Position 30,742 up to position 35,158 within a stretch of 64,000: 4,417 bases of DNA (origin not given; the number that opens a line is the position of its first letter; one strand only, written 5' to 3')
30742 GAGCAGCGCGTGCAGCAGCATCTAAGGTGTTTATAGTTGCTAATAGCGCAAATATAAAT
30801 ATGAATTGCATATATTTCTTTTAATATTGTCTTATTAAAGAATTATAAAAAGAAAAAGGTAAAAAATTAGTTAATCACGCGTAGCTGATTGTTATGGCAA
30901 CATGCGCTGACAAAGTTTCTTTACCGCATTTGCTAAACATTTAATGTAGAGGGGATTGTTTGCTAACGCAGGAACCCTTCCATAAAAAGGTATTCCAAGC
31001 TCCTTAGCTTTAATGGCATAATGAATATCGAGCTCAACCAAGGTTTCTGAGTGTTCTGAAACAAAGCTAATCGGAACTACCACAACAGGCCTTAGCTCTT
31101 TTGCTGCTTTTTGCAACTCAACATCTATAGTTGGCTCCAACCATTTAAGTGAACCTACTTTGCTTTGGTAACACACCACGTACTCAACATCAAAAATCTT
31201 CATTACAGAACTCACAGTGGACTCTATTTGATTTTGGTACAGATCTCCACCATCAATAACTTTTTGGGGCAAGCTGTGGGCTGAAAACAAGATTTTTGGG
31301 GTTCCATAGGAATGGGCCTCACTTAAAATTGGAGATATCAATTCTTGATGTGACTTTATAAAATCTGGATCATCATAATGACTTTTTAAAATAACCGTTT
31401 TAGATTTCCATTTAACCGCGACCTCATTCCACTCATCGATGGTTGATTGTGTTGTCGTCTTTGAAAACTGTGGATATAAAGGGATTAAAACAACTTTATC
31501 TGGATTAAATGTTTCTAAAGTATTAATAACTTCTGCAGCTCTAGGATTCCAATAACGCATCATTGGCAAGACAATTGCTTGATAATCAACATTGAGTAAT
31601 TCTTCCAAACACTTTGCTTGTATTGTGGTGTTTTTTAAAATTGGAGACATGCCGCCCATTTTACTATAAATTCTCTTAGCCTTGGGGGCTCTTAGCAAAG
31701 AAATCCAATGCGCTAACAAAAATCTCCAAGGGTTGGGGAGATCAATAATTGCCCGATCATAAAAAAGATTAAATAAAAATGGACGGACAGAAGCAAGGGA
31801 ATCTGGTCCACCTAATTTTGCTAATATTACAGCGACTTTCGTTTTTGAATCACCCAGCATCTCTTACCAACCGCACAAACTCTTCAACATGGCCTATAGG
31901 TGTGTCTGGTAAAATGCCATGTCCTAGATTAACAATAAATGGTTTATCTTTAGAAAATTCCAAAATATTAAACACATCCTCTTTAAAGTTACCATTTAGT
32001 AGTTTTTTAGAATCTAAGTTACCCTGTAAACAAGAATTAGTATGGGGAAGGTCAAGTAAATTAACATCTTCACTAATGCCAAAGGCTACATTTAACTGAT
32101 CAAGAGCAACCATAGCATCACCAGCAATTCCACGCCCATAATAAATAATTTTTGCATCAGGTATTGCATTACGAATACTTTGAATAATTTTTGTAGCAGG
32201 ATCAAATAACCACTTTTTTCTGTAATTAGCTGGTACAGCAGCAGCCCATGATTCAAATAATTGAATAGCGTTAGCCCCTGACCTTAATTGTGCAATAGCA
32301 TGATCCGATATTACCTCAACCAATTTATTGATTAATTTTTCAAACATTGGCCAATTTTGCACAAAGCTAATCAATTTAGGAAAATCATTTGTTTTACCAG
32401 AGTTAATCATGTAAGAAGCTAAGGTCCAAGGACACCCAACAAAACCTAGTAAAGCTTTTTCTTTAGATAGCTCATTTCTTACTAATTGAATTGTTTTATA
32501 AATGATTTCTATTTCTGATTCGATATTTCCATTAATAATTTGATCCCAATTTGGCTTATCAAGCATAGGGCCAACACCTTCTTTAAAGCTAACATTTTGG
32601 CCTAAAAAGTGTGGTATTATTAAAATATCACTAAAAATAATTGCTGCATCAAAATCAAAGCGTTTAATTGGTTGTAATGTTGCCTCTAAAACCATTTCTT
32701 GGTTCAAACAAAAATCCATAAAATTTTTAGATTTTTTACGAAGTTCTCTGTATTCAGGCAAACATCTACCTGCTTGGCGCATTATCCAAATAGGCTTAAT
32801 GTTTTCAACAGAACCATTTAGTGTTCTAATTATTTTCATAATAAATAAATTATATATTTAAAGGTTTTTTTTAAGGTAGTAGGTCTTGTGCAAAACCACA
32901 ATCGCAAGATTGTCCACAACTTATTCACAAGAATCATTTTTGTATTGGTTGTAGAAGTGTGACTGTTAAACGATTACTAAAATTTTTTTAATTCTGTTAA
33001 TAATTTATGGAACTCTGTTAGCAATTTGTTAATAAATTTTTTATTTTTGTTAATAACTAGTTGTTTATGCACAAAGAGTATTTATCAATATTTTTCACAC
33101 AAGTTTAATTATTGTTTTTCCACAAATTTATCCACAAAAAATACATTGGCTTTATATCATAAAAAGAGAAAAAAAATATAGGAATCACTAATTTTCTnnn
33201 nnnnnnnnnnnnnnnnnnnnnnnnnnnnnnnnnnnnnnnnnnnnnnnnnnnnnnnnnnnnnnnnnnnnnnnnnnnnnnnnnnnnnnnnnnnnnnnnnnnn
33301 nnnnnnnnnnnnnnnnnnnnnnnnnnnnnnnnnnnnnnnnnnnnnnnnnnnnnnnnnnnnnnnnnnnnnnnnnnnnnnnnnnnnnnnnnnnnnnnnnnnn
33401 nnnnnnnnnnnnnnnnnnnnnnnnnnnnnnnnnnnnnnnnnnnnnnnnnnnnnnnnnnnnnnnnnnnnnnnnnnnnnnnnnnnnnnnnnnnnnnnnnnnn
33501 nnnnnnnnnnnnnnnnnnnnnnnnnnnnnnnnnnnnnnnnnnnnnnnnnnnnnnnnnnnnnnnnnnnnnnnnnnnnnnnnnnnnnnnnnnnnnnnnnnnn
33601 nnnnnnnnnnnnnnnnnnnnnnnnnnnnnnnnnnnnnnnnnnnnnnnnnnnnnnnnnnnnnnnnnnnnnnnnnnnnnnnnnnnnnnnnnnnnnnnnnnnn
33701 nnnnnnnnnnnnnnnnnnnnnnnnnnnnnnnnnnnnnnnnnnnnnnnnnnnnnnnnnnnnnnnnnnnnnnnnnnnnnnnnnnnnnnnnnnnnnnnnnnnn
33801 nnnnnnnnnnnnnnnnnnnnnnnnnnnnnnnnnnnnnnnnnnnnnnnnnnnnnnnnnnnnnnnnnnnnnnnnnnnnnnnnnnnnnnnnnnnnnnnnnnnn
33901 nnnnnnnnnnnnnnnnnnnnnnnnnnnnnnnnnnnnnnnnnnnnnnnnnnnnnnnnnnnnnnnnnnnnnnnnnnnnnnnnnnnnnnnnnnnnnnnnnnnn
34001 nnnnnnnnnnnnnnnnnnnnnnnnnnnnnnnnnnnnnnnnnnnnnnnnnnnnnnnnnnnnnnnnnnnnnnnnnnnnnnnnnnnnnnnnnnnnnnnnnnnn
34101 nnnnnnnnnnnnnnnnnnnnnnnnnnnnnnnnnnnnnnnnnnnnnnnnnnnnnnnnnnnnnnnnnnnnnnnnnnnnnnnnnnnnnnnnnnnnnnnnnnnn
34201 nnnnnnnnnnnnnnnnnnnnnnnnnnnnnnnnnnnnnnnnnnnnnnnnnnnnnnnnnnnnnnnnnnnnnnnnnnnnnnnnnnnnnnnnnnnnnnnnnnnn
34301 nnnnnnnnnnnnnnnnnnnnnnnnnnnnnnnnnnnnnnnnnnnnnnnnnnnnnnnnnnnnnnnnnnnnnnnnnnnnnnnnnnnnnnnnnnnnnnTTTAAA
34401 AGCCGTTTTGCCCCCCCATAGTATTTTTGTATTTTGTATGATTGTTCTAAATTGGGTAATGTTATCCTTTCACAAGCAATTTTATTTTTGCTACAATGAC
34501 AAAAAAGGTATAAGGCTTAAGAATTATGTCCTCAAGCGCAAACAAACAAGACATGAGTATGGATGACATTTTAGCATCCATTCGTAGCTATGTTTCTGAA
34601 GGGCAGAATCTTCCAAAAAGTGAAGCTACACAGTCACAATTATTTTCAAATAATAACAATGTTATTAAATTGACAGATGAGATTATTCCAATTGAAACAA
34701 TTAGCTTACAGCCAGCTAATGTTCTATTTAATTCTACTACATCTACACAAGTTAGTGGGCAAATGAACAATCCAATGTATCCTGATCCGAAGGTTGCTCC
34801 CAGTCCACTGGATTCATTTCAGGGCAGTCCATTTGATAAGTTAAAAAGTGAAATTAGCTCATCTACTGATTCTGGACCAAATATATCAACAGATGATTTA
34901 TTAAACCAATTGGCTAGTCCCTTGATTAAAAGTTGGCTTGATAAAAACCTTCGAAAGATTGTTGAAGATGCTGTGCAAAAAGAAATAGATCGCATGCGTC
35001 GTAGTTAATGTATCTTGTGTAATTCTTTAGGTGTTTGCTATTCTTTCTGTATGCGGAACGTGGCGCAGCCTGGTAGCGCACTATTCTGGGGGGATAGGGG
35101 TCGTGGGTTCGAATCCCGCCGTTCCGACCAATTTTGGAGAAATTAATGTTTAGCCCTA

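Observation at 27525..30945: Duplicated hemH 3' end brackets a single-gene insertion with no recombinase in sight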

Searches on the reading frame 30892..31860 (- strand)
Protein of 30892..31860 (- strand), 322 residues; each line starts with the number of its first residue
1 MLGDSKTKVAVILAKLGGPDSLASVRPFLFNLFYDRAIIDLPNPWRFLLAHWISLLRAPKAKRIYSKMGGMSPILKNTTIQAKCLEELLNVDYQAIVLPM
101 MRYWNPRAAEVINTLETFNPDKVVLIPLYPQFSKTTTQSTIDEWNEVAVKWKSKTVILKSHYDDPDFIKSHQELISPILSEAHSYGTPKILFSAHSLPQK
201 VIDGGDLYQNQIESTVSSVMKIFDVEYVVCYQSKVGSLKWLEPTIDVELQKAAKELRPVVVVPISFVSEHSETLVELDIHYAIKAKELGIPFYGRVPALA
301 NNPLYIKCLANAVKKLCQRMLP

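Call 5: search_protein_families(library=pfam, proteins=[window:30892-31860:-])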
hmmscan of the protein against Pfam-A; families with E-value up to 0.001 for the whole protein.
window:30892-31860:- (322 aa): 1 family
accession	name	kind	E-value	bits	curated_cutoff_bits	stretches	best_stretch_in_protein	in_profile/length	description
PF00762.24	Ferrochelatase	-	7.5e-93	311.4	27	1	8-315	1-315/317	Ferrochelatase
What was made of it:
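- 30892..31860 (-): hemH (ferrochelatase), followed upstream by hemE (31850-32839). Pfam (call 5).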

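Call 7: find_encoding_contigs(protein=window:30892-31860:-, flank=10000, max_places=10)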
Protein window:30892-31860:- (322 aa): 2 contigs read that carry it; 1 place shown.
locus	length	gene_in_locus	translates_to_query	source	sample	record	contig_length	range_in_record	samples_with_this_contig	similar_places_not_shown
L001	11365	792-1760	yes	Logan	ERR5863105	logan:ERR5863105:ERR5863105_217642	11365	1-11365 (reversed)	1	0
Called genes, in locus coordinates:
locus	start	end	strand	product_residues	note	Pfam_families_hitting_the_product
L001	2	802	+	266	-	?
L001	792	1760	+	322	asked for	PF00762:Ferrochelatase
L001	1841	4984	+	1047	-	-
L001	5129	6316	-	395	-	PF06812:ImpA_N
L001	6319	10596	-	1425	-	PF14331:IcmF-related_N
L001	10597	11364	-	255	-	?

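Call 9: find_related_loci(query=window:30892-31860:-, collection=genome_contigs, flank=10000)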
Query window:30892-31860:- (322 aa) in genome_contigs; peptide patterns used: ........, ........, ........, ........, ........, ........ (x = any residue, [..] = any of these).
370 stretches matched a pattern; 244 encode a relative of the query (tblastn E <= 1e-3); the best 80 are kept; 80 distinct loci.
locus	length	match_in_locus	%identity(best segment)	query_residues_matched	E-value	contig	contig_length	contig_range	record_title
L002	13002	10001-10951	75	1-316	2e-158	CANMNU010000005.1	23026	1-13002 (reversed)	MAG: Alphaproteobacteria bacterium isolate ZH-15may19-298 genome assembly, contig: ZH-15May19-c5271, whole genome shotgu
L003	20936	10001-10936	64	6-316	1e-136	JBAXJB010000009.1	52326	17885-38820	MAG: Alphaproteobacteria bacterium isolate ELA364 MAG364_9, whole genome shotgun sequence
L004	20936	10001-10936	64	6-316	7e-136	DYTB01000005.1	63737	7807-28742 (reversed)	MAG TPA_asm: Candidatus Odyssella sp. isolate SulCav_PC08_3_2_39_12 SulCav_PC08-3_92_length_63737_cov_8.332747, whole ge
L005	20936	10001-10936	63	6-316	3e-135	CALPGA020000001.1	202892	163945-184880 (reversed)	MAG: Candidatus Finniella inopinata isolate HRS-ES2-bin-430 genome assembly, contig: HRS-ES2-C25, whole genome shotgun s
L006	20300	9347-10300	62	5-321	1e-134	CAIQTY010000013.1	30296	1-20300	MAG: uncultured Alphaproteobacteria bacterium isolate Ki1-1-6m_bin-0741 genome assembly, contig: bin-0741:13/54, whole g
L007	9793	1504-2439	62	6-316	5e-132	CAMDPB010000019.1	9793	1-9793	MAG: Candidatus Finniella inopinata isolate TrE-03may19-185 genome assembly, contig: TrE-03may19-C11605, whole genome sh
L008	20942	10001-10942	64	6-318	5e-129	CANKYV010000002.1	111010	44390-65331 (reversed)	MAG: Alphaproteobacteria bacterium isolate ZE05-15may19-24 genome assembly, contig: ZE05-15May19-c5, whole genome shotgu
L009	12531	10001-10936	63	6-316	4e-127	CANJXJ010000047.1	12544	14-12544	MAG: Alphaproteobacteria bacterium isolate RH-23may17-873 genome assembly, contig: RH-23may17-C39287, whole genome shotg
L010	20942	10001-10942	57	6-318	2e-123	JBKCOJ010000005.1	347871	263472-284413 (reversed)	MAG: Pseudomonadota bacterium isolate samp_455_metabat2_141 samp_455_582783, whole genome shotgun sequence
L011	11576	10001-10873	61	6-322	9e-123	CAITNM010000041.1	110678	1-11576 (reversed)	MAG: uncultured Alphaproteobacteria bacterium isolate AM-2014_bin-2127 genome assembly, contig: bin-2127:41/47, whole ge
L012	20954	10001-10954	58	6-322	6e-119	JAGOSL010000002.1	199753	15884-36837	MAG: Proteobacteria bacterium isolate Gw_Eff_bin_318 Gw_Eff_47_length_199753_cov_9.550024, whole genome shotgun sequence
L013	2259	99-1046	53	8-316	9e-112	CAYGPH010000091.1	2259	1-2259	MAG TPA_asm: uncultured Verrucomicrobiales bacterium isolate ERP117304_co2_39 genome assembly, contig: NODE_30323_length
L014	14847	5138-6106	53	1-314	2e-106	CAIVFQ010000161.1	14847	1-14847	MAG: uncultured Alphaproteobacteria bacterium isolate Umea1p3_bin-936 genome assembly, contig: bin-936:161/217, whole ge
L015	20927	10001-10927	52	8-309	2e-102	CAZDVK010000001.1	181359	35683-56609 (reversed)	MAG TPA_asm: uncultured Verrucomicrobiales bacterium isolate SRP257259_co1_28 genome assembly, contig: NODE_52_length_18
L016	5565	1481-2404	51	8-311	5e-98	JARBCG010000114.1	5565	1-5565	MAG: Wolbachia sp. isolate DFT4 k87_1917672, whole genome shotgun sequence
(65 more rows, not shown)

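Call 31: find_related_loci(query=window:30892-31860:-, collection=metagenome_contigs, flank=10000)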
Query window:30892-31860:- (322 aa) in metagenome_contigs; peptide patterns used: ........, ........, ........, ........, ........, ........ (x = any residue, [..] = any of these).
478 stretches matched a pattern; 275 encode a relative of the query (tblastn E <= 1e-3); the best 80 are kept; 80 distinct loci.
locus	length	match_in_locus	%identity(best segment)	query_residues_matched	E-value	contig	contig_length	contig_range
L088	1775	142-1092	75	1-316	2e-172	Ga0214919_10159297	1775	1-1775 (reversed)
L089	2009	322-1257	67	6-316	5e-150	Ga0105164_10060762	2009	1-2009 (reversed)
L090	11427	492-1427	64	6-316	7e-139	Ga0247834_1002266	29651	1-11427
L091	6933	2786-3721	64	6-316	6e-139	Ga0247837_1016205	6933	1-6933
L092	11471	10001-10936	63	6-316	2e-135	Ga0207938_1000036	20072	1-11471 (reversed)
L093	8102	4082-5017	63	6-316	2e-135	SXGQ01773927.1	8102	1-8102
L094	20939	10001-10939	57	6-318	4e-123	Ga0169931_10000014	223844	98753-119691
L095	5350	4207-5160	58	6-322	5e-119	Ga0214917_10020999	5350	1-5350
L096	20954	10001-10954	57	6-322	2e-117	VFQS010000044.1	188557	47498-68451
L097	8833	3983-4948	53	1-314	4e-108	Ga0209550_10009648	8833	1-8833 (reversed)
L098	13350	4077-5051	52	8-322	1e-102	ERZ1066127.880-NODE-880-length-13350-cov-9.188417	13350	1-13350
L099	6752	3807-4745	50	8-311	1e-96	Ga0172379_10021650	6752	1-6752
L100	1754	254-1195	50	8-315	2e-102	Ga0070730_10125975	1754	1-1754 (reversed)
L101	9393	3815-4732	52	8-310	3e-94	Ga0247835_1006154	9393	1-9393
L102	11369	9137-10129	48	10-311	3e-93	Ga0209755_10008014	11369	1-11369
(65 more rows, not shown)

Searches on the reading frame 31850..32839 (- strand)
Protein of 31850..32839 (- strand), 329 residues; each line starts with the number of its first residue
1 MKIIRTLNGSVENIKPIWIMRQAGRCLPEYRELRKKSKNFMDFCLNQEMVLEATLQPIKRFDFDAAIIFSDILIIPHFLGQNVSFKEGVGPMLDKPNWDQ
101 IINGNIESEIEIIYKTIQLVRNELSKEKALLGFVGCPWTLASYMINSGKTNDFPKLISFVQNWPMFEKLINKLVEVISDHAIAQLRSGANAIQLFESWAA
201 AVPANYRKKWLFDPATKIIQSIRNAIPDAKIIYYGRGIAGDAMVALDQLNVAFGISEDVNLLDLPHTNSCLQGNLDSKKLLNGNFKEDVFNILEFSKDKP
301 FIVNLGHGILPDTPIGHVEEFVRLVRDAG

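Call 5: search_protein_families(library=pfam, proteins=[window:31850-32839:-])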
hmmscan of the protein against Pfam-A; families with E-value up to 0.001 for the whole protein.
window:31850-32839:- (329 aa): 1 family
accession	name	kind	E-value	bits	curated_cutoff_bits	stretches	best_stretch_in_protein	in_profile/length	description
PF01208.23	URO-D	-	5.8e-79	266.1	23.9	1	3-327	6-345/346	Uroporphyrinogen decarboxylase (URO-D)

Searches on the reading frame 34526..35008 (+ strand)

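Call 38: search_protein_families(library=pfam, proteins=[window:34526-35008:+], max_evalue=0.00001)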
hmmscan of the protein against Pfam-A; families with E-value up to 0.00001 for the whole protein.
window:34526-35008:+ (160 aa): 1 family
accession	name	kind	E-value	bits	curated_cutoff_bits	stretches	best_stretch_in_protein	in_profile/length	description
PF10691.14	DUF2497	-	5.5e-11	43.2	27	1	102-159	15-75/75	Protein of unknown function (DUF2497)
